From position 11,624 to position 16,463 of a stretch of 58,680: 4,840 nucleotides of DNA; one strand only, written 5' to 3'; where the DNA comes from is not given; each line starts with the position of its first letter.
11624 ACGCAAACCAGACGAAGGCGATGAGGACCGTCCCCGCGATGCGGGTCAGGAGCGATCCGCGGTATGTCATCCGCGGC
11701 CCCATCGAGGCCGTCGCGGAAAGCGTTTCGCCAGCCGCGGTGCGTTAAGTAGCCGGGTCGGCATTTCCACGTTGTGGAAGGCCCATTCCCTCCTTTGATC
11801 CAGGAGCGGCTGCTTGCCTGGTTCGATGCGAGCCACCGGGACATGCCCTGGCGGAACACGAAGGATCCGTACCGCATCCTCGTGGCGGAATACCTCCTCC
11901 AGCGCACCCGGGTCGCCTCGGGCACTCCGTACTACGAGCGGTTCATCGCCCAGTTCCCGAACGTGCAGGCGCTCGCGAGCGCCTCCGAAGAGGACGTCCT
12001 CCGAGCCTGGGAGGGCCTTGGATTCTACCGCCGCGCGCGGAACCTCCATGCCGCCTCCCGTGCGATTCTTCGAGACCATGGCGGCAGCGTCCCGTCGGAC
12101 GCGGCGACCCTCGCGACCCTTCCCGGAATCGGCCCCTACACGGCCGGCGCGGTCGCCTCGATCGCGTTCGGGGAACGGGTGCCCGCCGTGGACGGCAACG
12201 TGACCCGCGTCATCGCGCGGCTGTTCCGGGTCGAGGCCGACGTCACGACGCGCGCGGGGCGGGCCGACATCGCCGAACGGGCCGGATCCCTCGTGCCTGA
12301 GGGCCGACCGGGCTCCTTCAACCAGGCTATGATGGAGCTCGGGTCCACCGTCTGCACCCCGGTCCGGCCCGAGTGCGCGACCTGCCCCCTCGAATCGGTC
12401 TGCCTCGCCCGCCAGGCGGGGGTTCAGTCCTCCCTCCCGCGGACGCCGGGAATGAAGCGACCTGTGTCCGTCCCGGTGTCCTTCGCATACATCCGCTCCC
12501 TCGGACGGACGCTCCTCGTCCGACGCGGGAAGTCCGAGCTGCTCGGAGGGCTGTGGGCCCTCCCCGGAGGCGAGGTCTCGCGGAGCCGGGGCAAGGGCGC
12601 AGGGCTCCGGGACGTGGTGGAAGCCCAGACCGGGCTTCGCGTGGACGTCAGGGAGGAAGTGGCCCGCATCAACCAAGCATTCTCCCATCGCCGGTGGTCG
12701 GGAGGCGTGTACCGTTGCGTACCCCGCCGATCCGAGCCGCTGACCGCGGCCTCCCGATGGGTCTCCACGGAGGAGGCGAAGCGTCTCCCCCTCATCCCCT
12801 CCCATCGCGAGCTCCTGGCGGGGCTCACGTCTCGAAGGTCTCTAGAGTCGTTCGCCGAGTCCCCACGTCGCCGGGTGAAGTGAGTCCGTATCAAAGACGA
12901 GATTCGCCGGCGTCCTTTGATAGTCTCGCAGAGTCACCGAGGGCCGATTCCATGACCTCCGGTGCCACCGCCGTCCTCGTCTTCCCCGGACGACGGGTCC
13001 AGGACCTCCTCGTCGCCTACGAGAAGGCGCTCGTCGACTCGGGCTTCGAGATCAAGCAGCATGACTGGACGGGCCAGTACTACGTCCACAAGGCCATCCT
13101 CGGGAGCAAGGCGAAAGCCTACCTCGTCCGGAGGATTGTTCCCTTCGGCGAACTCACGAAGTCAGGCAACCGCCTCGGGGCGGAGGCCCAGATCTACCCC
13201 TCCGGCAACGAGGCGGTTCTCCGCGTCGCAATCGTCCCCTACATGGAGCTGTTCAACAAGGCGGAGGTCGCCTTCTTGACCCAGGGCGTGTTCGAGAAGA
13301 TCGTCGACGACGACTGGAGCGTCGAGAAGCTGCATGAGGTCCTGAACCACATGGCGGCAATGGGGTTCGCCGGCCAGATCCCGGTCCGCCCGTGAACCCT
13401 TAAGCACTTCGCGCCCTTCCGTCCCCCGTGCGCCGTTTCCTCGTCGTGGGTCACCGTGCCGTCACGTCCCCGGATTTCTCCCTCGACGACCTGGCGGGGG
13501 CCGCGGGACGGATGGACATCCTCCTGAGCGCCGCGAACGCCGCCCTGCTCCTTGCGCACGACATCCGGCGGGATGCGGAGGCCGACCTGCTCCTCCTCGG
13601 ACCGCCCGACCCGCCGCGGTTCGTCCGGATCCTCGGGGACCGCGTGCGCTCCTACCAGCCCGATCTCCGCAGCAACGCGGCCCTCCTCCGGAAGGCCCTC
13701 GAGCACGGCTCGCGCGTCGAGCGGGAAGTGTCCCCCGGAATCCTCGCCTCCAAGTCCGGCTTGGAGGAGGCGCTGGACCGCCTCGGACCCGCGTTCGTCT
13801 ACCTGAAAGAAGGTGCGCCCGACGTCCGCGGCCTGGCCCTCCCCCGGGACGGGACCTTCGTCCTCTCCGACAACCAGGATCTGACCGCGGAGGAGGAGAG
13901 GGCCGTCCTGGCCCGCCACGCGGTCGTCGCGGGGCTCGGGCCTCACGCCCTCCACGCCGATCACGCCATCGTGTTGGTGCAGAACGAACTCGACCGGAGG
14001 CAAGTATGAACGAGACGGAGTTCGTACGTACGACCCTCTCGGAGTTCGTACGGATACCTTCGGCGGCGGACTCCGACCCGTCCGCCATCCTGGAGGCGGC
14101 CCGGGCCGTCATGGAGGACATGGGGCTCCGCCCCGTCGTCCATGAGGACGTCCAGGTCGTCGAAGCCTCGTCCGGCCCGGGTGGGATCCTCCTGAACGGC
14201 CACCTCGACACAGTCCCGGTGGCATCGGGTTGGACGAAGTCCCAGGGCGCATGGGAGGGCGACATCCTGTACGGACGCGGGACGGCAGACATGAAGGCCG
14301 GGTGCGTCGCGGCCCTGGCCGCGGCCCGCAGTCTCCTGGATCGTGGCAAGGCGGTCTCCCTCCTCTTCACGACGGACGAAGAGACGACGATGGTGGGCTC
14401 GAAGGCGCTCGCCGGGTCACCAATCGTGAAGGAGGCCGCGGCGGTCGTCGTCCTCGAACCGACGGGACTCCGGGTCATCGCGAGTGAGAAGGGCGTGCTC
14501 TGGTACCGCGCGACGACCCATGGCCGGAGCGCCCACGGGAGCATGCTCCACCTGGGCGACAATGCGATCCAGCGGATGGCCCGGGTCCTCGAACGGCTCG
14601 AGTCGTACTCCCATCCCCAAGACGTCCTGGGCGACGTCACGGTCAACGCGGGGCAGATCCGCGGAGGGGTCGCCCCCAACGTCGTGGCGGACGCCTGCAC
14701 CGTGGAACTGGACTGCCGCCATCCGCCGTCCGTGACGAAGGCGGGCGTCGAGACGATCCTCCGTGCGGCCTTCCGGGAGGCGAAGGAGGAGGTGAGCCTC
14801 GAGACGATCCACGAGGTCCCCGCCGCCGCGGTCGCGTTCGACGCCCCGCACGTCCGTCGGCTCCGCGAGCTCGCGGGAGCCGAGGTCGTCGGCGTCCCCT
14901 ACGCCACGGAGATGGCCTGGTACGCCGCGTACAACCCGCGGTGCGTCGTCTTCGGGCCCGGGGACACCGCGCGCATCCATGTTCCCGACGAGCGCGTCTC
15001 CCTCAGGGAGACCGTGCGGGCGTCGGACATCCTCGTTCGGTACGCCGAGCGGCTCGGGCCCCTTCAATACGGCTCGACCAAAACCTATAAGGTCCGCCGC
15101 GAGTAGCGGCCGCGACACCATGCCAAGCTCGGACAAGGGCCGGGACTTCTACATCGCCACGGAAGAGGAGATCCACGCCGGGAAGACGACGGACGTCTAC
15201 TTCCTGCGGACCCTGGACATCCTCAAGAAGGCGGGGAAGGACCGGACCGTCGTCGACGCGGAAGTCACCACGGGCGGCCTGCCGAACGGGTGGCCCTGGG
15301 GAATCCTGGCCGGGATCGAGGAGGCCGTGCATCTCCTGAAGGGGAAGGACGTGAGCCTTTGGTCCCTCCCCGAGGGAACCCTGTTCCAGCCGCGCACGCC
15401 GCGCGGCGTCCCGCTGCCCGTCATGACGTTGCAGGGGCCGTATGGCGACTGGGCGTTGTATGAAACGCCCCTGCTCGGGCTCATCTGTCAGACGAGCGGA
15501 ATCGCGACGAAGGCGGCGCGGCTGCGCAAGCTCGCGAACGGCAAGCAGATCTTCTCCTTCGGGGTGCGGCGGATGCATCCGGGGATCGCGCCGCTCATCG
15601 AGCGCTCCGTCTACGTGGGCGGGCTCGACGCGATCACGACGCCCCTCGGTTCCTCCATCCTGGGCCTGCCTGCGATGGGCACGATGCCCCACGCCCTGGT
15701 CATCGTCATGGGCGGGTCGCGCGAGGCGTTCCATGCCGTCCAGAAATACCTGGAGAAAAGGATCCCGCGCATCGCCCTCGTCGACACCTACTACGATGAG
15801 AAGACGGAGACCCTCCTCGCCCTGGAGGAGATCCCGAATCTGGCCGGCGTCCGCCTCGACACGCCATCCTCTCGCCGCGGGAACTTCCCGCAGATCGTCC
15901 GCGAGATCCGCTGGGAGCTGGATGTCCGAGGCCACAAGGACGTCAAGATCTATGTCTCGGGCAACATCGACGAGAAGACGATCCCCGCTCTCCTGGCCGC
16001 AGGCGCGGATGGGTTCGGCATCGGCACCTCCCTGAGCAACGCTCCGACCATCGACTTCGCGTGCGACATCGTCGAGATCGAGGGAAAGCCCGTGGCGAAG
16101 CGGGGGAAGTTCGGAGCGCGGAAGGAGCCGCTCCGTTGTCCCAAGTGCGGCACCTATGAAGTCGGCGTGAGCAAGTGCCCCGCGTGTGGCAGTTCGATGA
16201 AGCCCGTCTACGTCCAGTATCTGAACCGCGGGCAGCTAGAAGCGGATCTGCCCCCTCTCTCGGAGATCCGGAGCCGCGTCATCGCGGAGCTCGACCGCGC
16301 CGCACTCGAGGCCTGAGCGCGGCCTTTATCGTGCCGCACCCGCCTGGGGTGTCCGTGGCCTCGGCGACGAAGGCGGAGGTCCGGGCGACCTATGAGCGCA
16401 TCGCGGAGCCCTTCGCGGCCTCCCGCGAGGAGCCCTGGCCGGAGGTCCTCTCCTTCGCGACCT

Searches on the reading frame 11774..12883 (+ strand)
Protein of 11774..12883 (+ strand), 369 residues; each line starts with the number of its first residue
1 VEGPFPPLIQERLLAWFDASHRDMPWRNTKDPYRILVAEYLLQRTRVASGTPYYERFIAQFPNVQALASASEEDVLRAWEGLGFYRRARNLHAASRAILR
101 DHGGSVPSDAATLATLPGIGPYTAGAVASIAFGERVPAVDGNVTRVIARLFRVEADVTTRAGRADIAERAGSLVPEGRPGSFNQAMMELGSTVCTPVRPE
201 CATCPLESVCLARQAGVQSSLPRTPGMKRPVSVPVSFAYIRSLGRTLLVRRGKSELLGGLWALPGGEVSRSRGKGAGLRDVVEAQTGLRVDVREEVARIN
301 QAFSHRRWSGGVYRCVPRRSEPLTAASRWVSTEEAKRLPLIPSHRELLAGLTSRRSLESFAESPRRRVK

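Call 10: search_protein_families(library=pfam, proteins=[window:11774-12883:+], max_evalue=0.001)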
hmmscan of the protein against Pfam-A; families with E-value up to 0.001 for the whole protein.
window:11774-12883:+ (369 aa): 3 families
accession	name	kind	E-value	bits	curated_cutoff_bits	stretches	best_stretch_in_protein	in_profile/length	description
PF00730.31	HhH-GPD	-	7.6e-21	74.9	26.2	1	37-161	1-97/108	HhH-GPD superfamily base excision DNA repair protein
PF14815.12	NUDIX_4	-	3.7e-15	56.1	35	1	238-349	3-112/113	NUDIX domain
PF00633.29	HHH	-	8.6e-06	25.8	24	1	102-130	2-30/30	Helix-hairpin-helix motif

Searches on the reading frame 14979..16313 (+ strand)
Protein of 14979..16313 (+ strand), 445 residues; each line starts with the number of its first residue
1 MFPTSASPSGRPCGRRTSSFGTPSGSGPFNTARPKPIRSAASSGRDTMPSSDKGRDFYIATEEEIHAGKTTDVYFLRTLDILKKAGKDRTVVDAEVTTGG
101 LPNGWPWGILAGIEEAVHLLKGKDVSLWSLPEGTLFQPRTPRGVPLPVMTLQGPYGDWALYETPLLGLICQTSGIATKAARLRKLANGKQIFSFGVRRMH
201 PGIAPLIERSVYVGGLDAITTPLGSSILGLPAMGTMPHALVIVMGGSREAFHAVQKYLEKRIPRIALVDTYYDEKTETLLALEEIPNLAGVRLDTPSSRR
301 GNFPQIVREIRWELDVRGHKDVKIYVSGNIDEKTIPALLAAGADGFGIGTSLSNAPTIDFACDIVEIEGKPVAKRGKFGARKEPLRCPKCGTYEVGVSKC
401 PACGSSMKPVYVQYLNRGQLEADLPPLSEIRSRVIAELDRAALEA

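Call 72: search_protein_families(library=pfam, proteins=[window:14979-16313:+], max_evalue=0.00001)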
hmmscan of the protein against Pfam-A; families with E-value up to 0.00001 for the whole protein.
window:14979-16313:+ (445 aa): 2 families
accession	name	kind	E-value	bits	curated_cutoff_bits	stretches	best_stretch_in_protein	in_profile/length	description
PF01729.25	QRPTase_C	-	1.8e-21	77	23.1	1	175-361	1-167/169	Quinolinate phosphoribosyl transferase, C-terminal domain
PF02749.22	QRPTase_N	-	1.4e-17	64.1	27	1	72-173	1-82/82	Quinolinate phosphoribosyl transferase, N-terminal domain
